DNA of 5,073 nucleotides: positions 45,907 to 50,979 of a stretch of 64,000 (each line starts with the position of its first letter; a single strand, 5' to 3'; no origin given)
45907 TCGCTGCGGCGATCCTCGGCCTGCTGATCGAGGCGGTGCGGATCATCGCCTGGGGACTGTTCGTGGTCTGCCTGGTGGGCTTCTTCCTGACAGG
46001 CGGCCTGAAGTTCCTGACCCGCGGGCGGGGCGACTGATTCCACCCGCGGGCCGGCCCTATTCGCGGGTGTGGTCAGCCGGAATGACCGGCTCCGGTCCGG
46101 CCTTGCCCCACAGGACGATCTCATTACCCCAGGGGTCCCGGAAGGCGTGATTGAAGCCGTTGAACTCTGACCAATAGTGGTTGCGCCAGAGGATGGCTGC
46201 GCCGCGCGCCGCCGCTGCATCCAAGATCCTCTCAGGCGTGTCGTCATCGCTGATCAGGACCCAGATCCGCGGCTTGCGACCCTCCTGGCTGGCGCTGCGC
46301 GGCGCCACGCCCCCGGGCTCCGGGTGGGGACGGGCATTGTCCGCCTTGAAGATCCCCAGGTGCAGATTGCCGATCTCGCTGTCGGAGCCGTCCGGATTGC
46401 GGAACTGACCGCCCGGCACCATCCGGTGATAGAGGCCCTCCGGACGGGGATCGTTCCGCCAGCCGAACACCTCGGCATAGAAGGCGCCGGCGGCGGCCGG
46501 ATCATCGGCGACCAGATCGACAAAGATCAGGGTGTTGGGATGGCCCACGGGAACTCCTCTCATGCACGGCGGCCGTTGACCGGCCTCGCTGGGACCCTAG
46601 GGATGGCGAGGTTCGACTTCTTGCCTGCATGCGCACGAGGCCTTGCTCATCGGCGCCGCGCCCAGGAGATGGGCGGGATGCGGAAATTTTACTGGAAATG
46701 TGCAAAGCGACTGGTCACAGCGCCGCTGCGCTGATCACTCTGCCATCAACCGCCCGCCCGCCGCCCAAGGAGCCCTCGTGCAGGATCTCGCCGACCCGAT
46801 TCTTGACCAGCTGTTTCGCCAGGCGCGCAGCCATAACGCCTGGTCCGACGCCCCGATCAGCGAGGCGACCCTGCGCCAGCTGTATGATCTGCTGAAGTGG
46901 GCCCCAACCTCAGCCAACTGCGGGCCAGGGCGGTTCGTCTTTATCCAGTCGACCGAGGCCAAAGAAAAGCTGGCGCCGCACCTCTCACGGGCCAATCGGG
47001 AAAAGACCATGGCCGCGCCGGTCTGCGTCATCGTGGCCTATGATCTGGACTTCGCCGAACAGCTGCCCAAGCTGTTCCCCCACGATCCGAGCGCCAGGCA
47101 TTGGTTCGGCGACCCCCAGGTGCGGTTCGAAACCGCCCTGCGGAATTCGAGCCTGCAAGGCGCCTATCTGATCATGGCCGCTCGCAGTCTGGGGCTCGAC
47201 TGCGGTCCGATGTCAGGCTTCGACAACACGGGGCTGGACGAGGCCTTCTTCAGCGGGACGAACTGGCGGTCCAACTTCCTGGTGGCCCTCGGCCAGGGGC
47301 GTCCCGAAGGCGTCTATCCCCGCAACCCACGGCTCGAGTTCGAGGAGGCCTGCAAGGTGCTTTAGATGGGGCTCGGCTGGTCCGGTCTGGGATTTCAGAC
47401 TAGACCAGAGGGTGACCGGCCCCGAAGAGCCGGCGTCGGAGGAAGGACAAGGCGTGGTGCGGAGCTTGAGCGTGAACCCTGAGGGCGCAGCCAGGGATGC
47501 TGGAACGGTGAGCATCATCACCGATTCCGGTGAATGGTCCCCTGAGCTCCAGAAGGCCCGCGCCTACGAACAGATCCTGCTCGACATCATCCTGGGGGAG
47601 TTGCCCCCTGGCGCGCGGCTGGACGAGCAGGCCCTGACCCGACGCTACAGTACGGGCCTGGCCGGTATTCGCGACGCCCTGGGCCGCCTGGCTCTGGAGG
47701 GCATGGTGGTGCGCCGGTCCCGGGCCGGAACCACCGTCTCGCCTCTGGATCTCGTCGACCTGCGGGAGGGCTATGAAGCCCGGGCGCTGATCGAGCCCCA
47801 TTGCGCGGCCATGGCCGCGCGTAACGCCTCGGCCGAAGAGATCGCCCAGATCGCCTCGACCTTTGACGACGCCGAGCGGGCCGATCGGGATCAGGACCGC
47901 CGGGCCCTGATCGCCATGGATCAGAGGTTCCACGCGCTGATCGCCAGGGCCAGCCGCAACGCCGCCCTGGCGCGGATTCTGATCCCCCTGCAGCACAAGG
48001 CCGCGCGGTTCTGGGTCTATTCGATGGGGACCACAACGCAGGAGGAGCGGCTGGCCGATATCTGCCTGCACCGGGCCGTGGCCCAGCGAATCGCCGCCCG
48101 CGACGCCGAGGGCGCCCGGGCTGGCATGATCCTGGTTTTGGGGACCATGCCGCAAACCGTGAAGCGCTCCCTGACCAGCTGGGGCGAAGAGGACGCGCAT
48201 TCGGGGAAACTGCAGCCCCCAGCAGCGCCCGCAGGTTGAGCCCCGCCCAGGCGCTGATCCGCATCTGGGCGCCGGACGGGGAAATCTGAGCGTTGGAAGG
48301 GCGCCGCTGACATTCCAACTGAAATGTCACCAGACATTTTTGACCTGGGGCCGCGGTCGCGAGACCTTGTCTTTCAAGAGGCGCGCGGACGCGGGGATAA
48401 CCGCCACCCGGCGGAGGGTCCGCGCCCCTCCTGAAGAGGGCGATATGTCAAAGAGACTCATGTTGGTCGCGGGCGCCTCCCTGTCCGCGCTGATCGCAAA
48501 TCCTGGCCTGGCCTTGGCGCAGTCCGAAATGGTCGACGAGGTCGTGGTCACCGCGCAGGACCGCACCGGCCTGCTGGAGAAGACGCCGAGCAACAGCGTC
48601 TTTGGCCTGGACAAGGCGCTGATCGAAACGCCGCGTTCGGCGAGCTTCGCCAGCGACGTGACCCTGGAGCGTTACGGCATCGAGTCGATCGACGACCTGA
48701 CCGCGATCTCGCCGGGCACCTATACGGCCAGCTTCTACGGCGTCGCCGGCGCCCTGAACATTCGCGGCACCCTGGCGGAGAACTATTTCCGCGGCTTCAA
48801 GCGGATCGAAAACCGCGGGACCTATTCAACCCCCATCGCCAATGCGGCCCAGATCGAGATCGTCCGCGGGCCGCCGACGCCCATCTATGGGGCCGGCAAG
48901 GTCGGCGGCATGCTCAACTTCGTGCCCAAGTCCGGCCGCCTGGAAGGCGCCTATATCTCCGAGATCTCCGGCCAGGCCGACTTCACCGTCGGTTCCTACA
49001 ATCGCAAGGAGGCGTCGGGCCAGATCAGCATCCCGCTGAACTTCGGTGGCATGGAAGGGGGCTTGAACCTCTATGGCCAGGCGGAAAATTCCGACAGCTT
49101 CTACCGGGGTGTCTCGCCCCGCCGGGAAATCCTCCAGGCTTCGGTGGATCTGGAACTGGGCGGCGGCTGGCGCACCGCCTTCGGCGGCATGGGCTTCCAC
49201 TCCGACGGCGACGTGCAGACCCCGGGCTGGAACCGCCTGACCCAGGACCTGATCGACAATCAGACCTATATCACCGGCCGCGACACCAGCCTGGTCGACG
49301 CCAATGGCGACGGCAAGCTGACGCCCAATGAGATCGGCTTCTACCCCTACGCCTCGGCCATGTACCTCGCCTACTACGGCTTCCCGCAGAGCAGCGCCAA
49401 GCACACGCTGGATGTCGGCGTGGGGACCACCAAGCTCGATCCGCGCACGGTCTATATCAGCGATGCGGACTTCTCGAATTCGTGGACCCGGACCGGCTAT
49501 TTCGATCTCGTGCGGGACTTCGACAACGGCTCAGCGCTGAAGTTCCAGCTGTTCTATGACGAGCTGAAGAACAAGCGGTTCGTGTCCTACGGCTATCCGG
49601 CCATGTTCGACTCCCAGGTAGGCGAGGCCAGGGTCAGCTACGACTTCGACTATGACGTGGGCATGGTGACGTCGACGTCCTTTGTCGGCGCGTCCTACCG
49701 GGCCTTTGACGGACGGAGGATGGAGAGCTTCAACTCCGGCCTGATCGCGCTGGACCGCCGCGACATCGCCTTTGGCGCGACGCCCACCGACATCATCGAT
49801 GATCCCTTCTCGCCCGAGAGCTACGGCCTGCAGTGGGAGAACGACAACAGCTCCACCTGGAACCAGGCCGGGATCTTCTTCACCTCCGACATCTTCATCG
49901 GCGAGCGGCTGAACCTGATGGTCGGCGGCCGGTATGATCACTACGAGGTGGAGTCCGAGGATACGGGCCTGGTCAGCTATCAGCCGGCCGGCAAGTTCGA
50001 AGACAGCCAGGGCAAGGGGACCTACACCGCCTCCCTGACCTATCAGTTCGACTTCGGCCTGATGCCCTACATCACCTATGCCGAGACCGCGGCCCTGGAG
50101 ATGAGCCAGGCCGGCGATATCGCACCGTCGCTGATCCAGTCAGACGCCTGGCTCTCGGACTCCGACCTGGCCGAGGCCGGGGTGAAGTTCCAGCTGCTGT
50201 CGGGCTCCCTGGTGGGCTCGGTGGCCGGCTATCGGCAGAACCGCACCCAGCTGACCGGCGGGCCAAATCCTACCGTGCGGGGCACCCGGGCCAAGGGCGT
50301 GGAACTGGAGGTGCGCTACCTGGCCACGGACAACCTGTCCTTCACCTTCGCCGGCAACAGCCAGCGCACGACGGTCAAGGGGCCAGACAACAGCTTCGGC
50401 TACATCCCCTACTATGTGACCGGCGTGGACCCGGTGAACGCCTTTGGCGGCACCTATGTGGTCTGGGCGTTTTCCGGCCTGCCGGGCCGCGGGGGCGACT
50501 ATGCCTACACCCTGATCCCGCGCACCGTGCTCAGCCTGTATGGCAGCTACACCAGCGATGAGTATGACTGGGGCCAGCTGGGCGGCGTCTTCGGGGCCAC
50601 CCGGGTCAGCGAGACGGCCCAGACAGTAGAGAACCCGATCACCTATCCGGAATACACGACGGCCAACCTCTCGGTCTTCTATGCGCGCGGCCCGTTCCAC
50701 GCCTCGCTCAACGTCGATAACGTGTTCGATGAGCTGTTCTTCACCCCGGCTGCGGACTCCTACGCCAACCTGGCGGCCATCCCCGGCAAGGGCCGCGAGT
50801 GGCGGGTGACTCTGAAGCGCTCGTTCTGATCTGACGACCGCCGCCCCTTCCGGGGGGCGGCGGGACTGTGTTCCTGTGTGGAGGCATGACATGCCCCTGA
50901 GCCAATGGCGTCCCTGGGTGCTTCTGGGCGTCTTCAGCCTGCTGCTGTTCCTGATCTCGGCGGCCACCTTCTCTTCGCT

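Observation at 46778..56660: Rut-like ring-opening core (RutA/RutB/RutF homologues) rewired with a TonB receptor, MFS pump, M20 hydrolase and TauD dioxygenase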

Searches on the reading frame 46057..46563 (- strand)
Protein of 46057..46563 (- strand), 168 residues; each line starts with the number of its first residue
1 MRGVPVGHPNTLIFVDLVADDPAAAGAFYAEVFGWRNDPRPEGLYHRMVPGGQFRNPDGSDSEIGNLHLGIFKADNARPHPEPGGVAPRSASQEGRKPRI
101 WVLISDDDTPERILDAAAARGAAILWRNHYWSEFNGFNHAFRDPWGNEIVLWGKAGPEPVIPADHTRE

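Call 5: search_protein_families(library=pfam, proteins=[window:46057-46563:-], max_evalue=0.01)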
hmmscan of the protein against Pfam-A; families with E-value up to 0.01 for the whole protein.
window:46057-46563:- (168 aa): 3 families
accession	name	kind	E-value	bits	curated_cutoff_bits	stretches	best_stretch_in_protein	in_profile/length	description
PF00903.31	Glyoxalase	-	3.2e-07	31.2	20.6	1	15-150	5-120/121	Glyoxalase/Bleomycin resistance protein/Dioxygenase superfamily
PF18029.7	Glyoxalase_6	-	2.1e-06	28.8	23.6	1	13-149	2-103/106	Glyoxalase-like domain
PF22677.2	Ble-like_N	-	0.00028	21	24.5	1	12-36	2-26/41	Bleomycin resistance protein-like N-terminal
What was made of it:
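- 46057..46563 (-): VOC/glyoxalase-fold protein, a conserved member of the island. Pfam Glyoxalase (call 5).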

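Call 94: search_solved_structures(query=window:46057-46563:-, max_evalue=0.01)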
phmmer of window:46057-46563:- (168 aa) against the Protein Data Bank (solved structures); distinct sequences matched with E-value up to 0.01: 1.
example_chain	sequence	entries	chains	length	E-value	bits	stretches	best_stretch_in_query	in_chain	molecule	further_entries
3oxh_A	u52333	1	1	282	0.00048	23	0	12-41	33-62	RV0577 PROTEIN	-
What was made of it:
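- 46057..46563 (-): No informative PDB relative (call 94).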

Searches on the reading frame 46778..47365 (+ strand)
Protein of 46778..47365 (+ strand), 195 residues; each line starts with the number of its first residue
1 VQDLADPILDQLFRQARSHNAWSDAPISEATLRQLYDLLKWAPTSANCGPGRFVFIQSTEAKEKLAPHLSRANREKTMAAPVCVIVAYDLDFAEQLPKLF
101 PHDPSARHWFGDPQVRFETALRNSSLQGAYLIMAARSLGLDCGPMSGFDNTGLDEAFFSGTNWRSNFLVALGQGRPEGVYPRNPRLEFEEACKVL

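Call 3: search_protein_families(library=pfam, proteins=[window:46778-47365:+])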
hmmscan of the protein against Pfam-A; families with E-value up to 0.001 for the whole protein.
window:46778-47365:+ (195 aa): 1 family
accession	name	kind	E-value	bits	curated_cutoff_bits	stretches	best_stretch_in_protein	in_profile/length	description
PF00881.29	Nitroreductase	-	1.1e-14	55.4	23.5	1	14-172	2-166/167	Nitroreductase family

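Call 4: search_protein_families(library=ncbifam, proteins=[window:46778-47365:+])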
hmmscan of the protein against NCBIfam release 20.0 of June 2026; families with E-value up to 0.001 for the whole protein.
window:46778-47365:+ (195 aa): 3 families
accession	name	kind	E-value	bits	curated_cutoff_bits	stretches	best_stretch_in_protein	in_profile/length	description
NF003768.0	PRK05365.1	equivalog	1e-88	296.1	152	1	3-194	8-199/200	malonic semialdehyde reductase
NF008275.0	PRK11053.1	equivalog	3.9e-09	36.3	227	1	26-91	21-89/217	oxygen-insensitive NAD(P)H nitroreductase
TIGR02476.1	BluB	equivalog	9.5e-08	31.7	150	1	10-77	10-77/205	5,6-dimethylbenzimidazole synthase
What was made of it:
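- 46778..47365 (+): RutE-type nitroreductase-fold flavoprotein (lineage-specific addition). NCBIfam malonic semialdehyde reductase 296 bits, above the cut-off of 152 (call 4).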

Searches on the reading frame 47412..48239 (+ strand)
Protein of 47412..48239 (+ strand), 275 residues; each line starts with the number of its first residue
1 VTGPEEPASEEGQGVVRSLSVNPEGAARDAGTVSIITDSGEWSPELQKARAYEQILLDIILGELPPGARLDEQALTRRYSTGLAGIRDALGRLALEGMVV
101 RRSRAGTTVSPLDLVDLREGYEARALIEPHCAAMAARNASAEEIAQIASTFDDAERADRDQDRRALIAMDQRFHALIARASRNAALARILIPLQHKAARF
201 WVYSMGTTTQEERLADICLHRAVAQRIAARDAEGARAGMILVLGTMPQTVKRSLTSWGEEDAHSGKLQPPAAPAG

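Call 3: search_protein_families(library=pfam, proteins=[window:47412-48239:+])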
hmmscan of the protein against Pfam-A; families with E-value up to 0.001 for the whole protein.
window:47412-48239:+ (275 aa): 2 families
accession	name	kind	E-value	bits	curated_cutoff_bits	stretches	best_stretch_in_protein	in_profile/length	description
PF07729.17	FCD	-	2.4e-22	80.1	24.3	1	121-239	3-119/125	FCD domain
PF00392.27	GntR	-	7.3e-13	48.4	27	1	49-109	3-64/64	Bacterial regulatory proteins, gntR family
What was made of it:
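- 47412..48239 (+): GntR/FCD transcription regulator (alternative start 47472). Pfam GntR + FCD (call 3).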

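Call 4: search_protein_families(library=ncbifam, proteins=[window:47412-48239:+])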
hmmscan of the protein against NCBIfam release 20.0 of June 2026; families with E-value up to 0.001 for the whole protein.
window:47412-48239:+ (275 aa): 8 families
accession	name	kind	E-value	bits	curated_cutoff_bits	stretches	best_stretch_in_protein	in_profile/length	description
TIGR03338.1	phnR_burk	equivalog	2.1e-16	60.2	271.5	1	55-239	20-202/212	phosphonate utilization associated transcriptional regulator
NF008576.0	PRK11534.1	equivalog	4.1e-13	49.5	218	1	50-239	11-206/225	DNA-binding transcriptional regulator CsiR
NF003011.0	PRK03837.1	subfamily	2.9e-10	40.2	260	1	122-240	109-223/241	transcriptional regulator NanR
NF007741.0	PRK10421.1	equivalog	2.9e-09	36.7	311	1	122-252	103-235/262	transcriptional regulator LldR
TIGR02018.2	his_ut_repres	equivalog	1.4e-06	27.8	220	1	53-111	6-65/226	histidine utilization transcriptional repressor HutC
NF008504.0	PRK11414.1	equivalog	9.3e-06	25.5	225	1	59-243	24-208/221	GntR family transcriptional regulator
NF007001.0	PRK09464.1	equivalog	0.00026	20.7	330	0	59-236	23-218/254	pyruvate dehydrogenase complex transcriptional repressor PdhR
NF008571.0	PRK11523.1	equivalog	0.0003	20.3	396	1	121-193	98-166/258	transcriptional regulator ExuR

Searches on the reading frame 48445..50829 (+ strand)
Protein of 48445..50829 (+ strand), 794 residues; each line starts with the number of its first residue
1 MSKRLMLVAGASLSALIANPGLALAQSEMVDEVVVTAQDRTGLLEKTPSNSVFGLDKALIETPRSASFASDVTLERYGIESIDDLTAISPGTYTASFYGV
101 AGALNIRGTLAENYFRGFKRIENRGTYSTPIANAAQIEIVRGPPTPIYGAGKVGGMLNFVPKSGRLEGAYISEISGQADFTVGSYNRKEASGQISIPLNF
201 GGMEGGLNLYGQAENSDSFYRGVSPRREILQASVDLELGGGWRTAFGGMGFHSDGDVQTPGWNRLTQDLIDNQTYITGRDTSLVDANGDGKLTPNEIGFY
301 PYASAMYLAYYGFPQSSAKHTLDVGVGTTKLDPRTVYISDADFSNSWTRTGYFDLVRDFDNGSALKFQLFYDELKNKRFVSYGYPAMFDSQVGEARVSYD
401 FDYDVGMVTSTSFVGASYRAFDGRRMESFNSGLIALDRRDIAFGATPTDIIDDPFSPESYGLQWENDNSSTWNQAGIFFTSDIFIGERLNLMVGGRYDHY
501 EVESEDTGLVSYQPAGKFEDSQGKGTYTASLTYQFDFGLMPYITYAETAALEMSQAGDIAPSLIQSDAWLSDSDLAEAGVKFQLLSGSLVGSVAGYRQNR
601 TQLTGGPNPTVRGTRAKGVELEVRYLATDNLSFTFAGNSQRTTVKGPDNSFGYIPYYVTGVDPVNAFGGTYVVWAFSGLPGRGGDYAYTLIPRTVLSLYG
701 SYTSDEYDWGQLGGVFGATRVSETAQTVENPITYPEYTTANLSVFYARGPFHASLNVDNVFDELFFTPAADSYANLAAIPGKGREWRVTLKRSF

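Call 3: search_protein_families(library=pfam, proteins=[window:48445-50829:+])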
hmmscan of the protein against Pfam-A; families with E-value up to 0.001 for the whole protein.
window:48445-50829:+ (794 aa): 2 families
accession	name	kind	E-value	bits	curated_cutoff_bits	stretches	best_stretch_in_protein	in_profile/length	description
PF00593.30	TonB_dep_Rec_b-barrel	-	1.3e-16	61.9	27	1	310-760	18-436/436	TonB dependent receptor-like, beta-barrel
PF07715.20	Plug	-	7.4e-10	39.7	23.9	1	60-155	3-106/107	TonB-dependent Receptor Plug Domain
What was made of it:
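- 48445..50829 (+): TonB-dependent outer-membrane receptor. Pfam Plug + beta-barrel (call 3).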

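Call 4: search_protein_families(library=ncbifam, proteins=[window:48445-50829:+])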
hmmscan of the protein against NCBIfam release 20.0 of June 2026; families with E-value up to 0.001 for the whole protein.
window:48445-50829:+ (794 aa): 9 families
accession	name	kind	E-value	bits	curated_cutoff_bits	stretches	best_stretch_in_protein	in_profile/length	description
TIGR01783.1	TonB-siderophor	subfamily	8.5e-24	84.1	223.5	2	62-638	2-524/649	TonB-dependent siderophore receptor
TIGR01785.1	TonB-hemin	subfamily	5.4e-16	58.2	316.85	2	31-159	2-126/677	TonB-dependent heme/hemoglobin receptor family protein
TIGR01786.1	TonB-hemlactrns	subfamily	3.3e-13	48.9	323.75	1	461-547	383-460/719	TonB-dependent hemoglobin/transferrin/lactoferrin family receptor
NF010651.0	PRK14050.1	equivalog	1.6e-12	46.4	884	1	465-631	442-601/730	TonB-dependent siderophore receptor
NF010650.0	PRK14049.1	equivalog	1.7e-10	39.8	904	1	463-585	423-538/729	ferrioxamine B receptor precursor protein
NF007465.0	PRK10044.1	equivalog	1e-09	37.2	803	1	472-633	441-596/726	ferrichrome porin FhuA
NF007349.0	PRK09840.1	equivalog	0.00042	18.4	686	0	9-182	19-196/760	catecholate siderophore receptor Fiu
NF050067.1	TonBEntbctnRecCfrA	equivalog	0.00059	18.3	1200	0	117-162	115-158/698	TonB-dependent ferric enterobactin receptor CfrA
NF038289.1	Zn_piracy_ZnuD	exception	0.00074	18.3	950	0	133-160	125-152/685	zinc piracy TonB-dependent receptor ZnuD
